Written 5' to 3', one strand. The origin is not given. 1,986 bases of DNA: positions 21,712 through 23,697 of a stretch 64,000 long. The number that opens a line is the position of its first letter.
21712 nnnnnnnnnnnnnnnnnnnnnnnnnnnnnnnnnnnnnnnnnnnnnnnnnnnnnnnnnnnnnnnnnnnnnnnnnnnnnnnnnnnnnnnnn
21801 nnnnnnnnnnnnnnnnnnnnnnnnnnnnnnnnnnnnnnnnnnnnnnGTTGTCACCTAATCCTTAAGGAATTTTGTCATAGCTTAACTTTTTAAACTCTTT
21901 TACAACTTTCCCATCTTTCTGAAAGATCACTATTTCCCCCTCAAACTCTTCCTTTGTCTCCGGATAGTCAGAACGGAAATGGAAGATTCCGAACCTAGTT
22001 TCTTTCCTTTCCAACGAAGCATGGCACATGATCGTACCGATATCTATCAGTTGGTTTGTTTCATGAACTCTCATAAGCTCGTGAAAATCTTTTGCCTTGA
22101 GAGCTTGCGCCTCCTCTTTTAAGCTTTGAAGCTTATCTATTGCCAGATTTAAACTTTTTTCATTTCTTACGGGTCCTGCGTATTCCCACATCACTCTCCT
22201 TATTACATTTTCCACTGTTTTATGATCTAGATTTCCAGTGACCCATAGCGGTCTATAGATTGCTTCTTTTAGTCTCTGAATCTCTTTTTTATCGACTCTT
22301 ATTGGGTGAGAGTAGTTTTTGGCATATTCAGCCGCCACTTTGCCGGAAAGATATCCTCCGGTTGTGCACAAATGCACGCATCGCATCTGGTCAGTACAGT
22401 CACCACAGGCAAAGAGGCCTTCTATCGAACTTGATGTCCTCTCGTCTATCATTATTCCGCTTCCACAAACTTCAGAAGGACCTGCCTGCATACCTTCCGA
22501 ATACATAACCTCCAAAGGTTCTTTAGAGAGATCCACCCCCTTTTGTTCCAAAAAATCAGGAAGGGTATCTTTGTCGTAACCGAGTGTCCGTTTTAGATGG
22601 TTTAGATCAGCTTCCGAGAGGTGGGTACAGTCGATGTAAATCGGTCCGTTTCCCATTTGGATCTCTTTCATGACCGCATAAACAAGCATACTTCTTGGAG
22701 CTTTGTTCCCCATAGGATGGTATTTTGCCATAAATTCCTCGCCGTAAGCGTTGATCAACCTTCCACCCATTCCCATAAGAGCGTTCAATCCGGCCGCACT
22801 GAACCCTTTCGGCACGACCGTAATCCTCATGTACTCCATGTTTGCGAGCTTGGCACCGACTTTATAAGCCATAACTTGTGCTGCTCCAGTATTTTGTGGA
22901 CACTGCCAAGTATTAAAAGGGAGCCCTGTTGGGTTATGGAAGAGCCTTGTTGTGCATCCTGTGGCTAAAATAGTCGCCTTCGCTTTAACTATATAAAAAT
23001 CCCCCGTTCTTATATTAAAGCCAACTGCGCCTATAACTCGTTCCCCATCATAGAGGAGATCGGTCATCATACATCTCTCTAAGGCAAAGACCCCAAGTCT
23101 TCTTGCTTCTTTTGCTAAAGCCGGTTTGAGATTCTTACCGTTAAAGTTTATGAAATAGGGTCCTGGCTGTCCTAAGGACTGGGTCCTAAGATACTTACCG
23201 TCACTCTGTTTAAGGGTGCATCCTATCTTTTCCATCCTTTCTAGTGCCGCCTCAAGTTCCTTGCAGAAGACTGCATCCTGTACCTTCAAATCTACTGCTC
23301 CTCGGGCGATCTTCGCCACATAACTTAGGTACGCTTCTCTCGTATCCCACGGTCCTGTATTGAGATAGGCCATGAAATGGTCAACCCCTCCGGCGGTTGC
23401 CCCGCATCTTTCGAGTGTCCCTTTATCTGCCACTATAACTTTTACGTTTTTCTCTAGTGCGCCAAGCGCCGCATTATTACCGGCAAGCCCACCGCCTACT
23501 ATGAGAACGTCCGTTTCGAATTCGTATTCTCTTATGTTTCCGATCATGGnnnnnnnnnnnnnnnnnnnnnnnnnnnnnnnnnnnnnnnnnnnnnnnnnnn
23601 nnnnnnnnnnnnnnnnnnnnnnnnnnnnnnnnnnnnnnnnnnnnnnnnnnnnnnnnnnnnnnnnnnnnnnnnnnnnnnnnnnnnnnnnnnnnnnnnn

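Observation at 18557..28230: A 9.7-kb operon of unassigned chemistry: GntR, TAXI-TRAP importer, F-x-H amidohydrolase, AprA-like flavoprotein, mini-ferredoxin, HxH amidohydrolase and a cytoplasmic Mo/W enzyme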

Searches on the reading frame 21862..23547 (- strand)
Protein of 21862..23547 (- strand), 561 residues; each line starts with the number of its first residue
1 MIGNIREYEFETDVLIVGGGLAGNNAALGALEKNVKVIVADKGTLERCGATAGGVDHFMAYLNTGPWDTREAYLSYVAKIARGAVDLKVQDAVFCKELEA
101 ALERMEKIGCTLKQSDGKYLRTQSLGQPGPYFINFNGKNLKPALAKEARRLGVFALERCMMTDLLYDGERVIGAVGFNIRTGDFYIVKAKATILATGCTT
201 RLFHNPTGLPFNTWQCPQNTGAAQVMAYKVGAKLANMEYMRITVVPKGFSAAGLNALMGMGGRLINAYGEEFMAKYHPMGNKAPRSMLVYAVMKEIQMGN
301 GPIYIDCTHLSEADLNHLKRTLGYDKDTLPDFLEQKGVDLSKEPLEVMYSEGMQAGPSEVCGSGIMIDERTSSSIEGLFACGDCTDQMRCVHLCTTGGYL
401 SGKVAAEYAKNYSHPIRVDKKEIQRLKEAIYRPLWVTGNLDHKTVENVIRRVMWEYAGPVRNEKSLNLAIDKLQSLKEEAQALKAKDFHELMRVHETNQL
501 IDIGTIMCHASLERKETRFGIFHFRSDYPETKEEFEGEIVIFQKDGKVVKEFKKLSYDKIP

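Call 3: search_protein_families(library=pfam, proteins=[window:21862-23547:-])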
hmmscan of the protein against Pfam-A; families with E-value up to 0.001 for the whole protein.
window:21862-23547:- (561 aa): 5 families
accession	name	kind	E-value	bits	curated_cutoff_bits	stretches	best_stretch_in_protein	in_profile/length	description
PF00890.30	FAD_binding_2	-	5.6e-36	125.1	20.4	1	13-386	1-401/414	FAD binding domain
PF02910.25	Succ_DH_flav_C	-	1.9e-15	57.4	20.8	1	449-553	4-114/130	Fumarate reductase flavoprotein C-term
PF07992.20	Pyr_redox_2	-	2.3e-09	37.5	26.1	0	13-44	2-34/291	Pyridine nucleotide-disulphide oxidoreductase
PF01266.30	DAO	-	3.1e-09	37.3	27.9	1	13-205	1-211/353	FAD dependent oxidoreductase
PF12831.13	FAD_oxidored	-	3.8e-06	26.9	27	1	13-198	1-146/416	FAD dependent oxidoreductase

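Call 4: search_protein_families(library=ncbifam, proteins=[window:21862-23547:-])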
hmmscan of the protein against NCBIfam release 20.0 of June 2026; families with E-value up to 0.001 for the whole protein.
window:21862-23547:- (561 aa): 49 families (the best 25 are shown)
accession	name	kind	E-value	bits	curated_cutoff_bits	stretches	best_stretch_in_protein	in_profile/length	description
NF006131.0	PRK08275.1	equivalog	1.6e-93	314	587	1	9-550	8-547/577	fumarate reductase/succinate dehydrogenase flavoprotein subunit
NF005331.0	PRK06854.1-2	equivalog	1.2e-84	284.9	557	1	7-552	5-549/563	adenylyl-sulfate reductase subunit alpha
NF010374.0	PRK13800.1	equivalog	1.7e-67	228.5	1196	1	8-534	10-534/898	fumarate reductase/succinate dehydrogenase flavoprotein subunit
NF004900.0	PRK06263.1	equivalog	9.1e-63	212.7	718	1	9-550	5-543/546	fumarate reductase (CoM/CoB) subunit TfrA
TIGR02061.1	aprA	equivalog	7.3e-53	180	641.75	2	13-309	1-315/616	adenylyl-sulfate reductase subunit alpha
TIGR01812.1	sdhA_frdA_Gneg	subfamily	6.5e-50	170.1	567.3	1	13-543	1-544/568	succinate dehydrogenase or fumarate reductase, flavoprotein subunit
NF004724.0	PRK06069.1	subfamily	1e-45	156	826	1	10-533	4-542/577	succinate dehydrogenase/fumarate reductase flavoprotein subunit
NF005867.0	PRK07804.1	equivalog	1.6e-39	135.6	639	1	8-548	15-536/548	L-aspartate oxidase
TIGR00551.1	nadB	equivalog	2.1e-39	135.6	452.75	1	11-529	2-489/489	L-aspartate oxidase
TIGR01816.1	sdhA_forward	equivalog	4e-37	127.6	727.35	1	12-552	3-564/584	succinate dehydrogenase flavoprotein subunit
NF005701.0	PRK07512.1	equivalog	1.2e-36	126.2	528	1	9-546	7-501/516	L-aspartate oxidase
NF005866.0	PRK07803.1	equivalog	1.6e-35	122.4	819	2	284-545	321-585/631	fumarate reductase/succinate dehydrogenase flavoprotein subunit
NF004613.0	PRK05945.1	equivalog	3.5e-35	121.7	824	1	11-533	3-540/575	succinate dehydrogenase/fumarate reductase flavoprotein subunit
NF006567.0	PRK09077.1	equivalog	4.4e-35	120.9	629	1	8-540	5-530/537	L-aspartate oxidase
NF042982.1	MFR_Fp_SdhA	equivalog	9.8e-35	120.1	1100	1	12-532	48-577/612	8-methylmenaquinol:fumarate reductase flavoprotein subunit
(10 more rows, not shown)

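Call 9: search_solved_structures(query=window:21862-23547:-, max_evalue=1e-10)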
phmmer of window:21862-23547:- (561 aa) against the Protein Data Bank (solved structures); distinct sequences matched with E-value up to 1e-10: 30.
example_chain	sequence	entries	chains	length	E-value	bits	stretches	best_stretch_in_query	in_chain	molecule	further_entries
8a8o_A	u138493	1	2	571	2.7e-66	227.6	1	11-533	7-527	Alpha-subunit of the PAPS reductase from Methanothermococcus thermolithotrophicus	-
1jnr_A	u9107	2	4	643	1.2e-47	166.1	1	10-536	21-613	adenylylsulfate reductase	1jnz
2fja_A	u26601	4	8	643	1.6e-47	165.6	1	10-536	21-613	adenylylsulfate reductase, subunit A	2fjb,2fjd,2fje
6lum_A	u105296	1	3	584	3.6e-24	88.5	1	168-533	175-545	Succinate dehydrogenase subunit A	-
5kxj_A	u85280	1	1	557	4.2e-22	81.7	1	9-534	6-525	L-aspartate oxidase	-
3vr8_A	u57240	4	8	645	7.4e-22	80.9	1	9-537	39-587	Flavoprotein subunit of complex II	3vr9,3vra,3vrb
3gyx_A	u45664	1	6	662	2.1e-21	79.4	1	9-308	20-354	Adenylylsulfate Reductase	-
1knp_A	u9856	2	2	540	2.1e-21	79.4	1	9-531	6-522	L-aspartate oxidase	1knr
1chu_A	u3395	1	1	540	4.5e-21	78.3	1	9-531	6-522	PROTEIN (L-ASPARTATE OXIDASE)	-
4ysx_A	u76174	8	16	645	4.5e-21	78.3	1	9-537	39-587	Succinate dehydrogenase flavoprotein | Succinate dehydrogenase [ubiquinone] flavoprotein subunit, mitochondrial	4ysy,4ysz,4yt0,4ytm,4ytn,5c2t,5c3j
7d6v_A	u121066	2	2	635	3.2e-20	75.5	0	12-279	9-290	Succinate dehydrogenase subunit A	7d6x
1e7p_A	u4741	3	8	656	3.6e-18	68.8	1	134-531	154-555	Fumarate reductase flavoprotein subunit | QUINOL-FUMARATE REDUCTASE FLAVOPROTEIN SUBUNIT A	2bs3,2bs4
2bs2_A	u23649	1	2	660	3.7e-18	68.7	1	134-531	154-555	QUINOL-FUMARATE REDUCTASE FLAVOPROTEIN SUBUNIT A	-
1qlb_A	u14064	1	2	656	8.2e-18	67.6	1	134-531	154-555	FUMARATE REDUCTASE FLAVOPROTEIN SUBUNIT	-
9kq3_A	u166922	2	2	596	8.5e-18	67.5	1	9-532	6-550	Succinate dehydrogenase [ubiquinone] flavoprotein subunit, mitochondrial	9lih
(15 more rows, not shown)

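Call 12: find_homologous_proteins(query=window:21862-23547:-, max_evalue=1e-30)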
Query window:21862-23547:- (561 aa): 951 proteins with E <= 1e-30 among 8000 candidates; the best 120 are listed.
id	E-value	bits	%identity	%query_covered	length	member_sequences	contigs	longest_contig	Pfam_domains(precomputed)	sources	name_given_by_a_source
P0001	0.0e+0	1295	100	100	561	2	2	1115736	PF01266.31,PF00890.31,PF07992.21,PF02910.26,PF12831.14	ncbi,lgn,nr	ncbi:MAG: FAD-binding protein [Desulfobacterota bacterium]|nr:FAD-binding protein [Thermodesulfobact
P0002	0.0e+0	1040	78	100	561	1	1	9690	PF01266.31,PF00890.31,PF07992.21,PF02910.26,PF12831.14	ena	-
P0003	0.0e+0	1038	78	100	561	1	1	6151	PF01266.31,PF00890.31,PF07992.21,PF02910.26,PF12831.14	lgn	-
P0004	0.0e+0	1030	77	100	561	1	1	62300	PF01266.31,PF00890.31,PF07992.21,PF02910.26,PF12831.14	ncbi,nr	ncbi:MAG: FAD-dependent oxidoreductase [Deltaproteobacteria bacterium]|nr:FAD-dependent oxidoreducta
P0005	0.0e+0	1022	76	99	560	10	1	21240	PF01266.31,PF00890.31,PF07992.21,PF02910.26,PF01134.29,PF12831.14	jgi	jgi:adenylylsulfate reductase subunit A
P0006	7.4e-293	990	76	99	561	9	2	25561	PF01266.31,PF00890.31,PF07992.21,PF02910.26,PF12831.14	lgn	-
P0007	4.0e-263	892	67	98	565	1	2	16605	PF01266.31,PF00890.31,PF07992.21,PF02910.26,PF12831.14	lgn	-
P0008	1.9e-259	880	67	98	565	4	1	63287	PF01266.31,PF00890.31,PF07992.21,PF02910.26,PF12831.14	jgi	-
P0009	4.7e-258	875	66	100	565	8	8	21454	PF01266.31,PF00890.31,PF07992.21,PF02910.26,PF12831.14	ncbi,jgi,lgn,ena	jgi:adenylylsulfate reductase subunit A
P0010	7.2e-258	875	67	98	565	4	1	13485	PF01266.31,PF00890.31,PF07992.21,PF02910.26,PF12831.14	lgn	-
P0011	1.8e-257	874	66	98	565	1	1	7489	PF01266.31,PF00890.31,PF07992.21,PF02910.26,PF12831.14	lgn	-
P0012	1.1e-256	871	65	98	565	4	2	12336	PF01266.31,PF00890.31,PF07992.21,PF02910.26,PF12831.14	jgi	jgi:adenylylsulfate reductase subunit A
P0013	2.6e-256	870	66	98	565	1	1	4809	PF01266.31,PF00890.31,PF07992.21,PF02910.26,PF12831.14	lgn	-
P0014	4.5e-256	869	66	98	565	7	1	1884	PF01266.31,PF00890.31,PF07992.21,PF02910.26,PF01494.26,PF12831.14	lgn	-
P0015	1.3e-255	867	65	98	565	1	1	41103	PF01266.31,PF00890.31,PF07992.21,PF02910.26,PF01494.26,PF12831.14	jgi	jgi:adenylylsulfate reductase subunit A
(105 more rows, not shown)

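Call 14: find_related_loci(query=A1, collection=genome_contigs, flank=10000)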
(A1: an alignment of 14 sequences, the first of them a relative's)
Query A1 (561 aa) in genome_contigs; peptide patterns used: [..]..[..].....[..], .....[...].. (x = any residue, [..] = any of these).
213 stretches matched a pattern; 113 encode a relative of the query (tblastn E <= 1e-3); the best 80 are kept; 79 distinct loci.
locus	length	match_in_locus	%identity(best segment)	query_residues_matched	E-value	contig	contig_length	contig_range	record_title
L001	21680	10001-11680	77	1-560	0e+0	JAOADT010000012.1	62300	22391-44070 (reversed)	MAG: Deltaproteobacteria bacterium isolate SKW240 NODE_12_length_62300_cov_5.846070, whole genome shotgun sequence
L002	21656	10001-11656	66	10-561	0e+0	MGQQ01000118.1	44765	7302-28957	MAG: Deltaproteobacteria bacterium RBG_16_49_23 RBG_16_scaffold_492, whole genome shotgun sequence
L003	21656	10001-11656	66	10-561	0e+0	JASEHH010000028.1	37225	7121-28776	MAG: Thermodesulfobacteriota bacterium isolate Yes70-18 NODE_354_length_37225_cov_55.160721, whole genome shotgun sequen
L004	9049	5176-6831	65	10-561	0e+0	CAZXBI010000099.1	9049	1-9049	MAG TPA_asm: uncultured Syntrophorhabdus sp. isolate SRP302447_co4_432 genome assembly, contig: NODE_20684_length_9049_c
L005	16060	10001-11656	65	10-561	0e+0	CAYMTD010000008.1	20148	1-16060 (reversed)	MAG TPA_asm: uncultured Syntrophaceae bacterium isolate binchicken_co274_204 genome assembly, contig: NODE_6861_length_2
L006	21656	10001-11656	65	10-561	0e+0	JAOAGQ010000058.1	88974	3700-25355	MAG: Syntrophorhabdaceae bacterium isolate SKW35 k141_100942, whole genome shotgun sequence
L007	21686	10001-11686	62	1-561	0e+0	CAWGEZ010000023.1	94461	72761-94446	MAG: uncultured delta proteobacterium isolate MFD02134.bin.2.205 genome assembly, contig: contig_33394, whole genome sho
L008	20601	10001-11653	63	10-561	0e+0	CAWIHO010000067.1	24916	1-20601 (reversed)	MAG: uncultured delta proteobacterium isolate MFD03726.bin.2.118 genome assembly, contig: contig_47434, whole genome sho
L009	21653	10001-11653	63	10-561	0e+0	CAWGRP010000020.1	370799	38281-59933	MAG: uncultured delta proteobacterium isolate MFD06435.bin.1.188 genome assembly, contig: contig_41852, whole genome sho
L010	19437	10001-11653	63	10-561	0e+0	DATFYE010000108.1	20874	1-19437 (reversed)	MAG TPA_asm: Syntrophorhabdales bacterium isolate SMAG_U9535 k141_160236, whole genome shotgun sequence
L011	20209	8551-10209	58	10-561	0e+0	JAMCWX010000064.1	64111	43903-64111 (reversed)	MAG: Chloroflexota bacterium isolate FK_Sedi_B_Bin.47 NODE_1029_length_64111_cov_5.68798, whole genome shotgun sequence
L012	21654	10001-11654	66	10-561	0e+0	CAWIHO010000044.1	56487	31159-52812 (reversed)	MAG: uncultured delta proteobacterium isolate MFD03726.bin.2.118 genome assembly, contig: contig_26024, whole genome sho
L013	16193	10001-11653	53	9-557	0e+0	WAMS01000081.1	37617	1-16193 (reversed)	MAG: Geoglobus sp. isolate S139_78_esom k151_363585, whole genome shotgun sequence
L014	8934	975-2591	53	10-547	0e+0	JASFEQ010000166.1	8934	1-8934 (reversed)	MAG: Desulfobacteraceae bacterium isolate D0606M12metaG_Bin_56 D0606M12metaG_FD_scaffold_2267_c1, whole genome shotgun s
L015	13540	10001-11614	54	10-546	0e+0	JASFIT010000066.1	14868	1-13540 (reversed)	MAG: Desulfobacteraceae bacterium isolate D0608S20remetaG_Bin_205 D0608S20remetaG_FD_scaffold_612_c1, whole genome shotg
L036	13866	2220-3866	51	12-557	0e+0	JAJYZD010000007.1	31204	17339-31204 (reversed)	MAG: Bacillota bacterium isolate FK5.bin106 NODE_1578_length_31204_cov_2.793095, whole genome shotgun sequence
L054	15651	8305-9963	48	5-554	2e-179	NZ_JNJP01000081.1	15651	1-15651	Bilophila wadsworthia ATCC 49260 T370DRAFT_scaffold00079.79_C, whole genome shotgun sequence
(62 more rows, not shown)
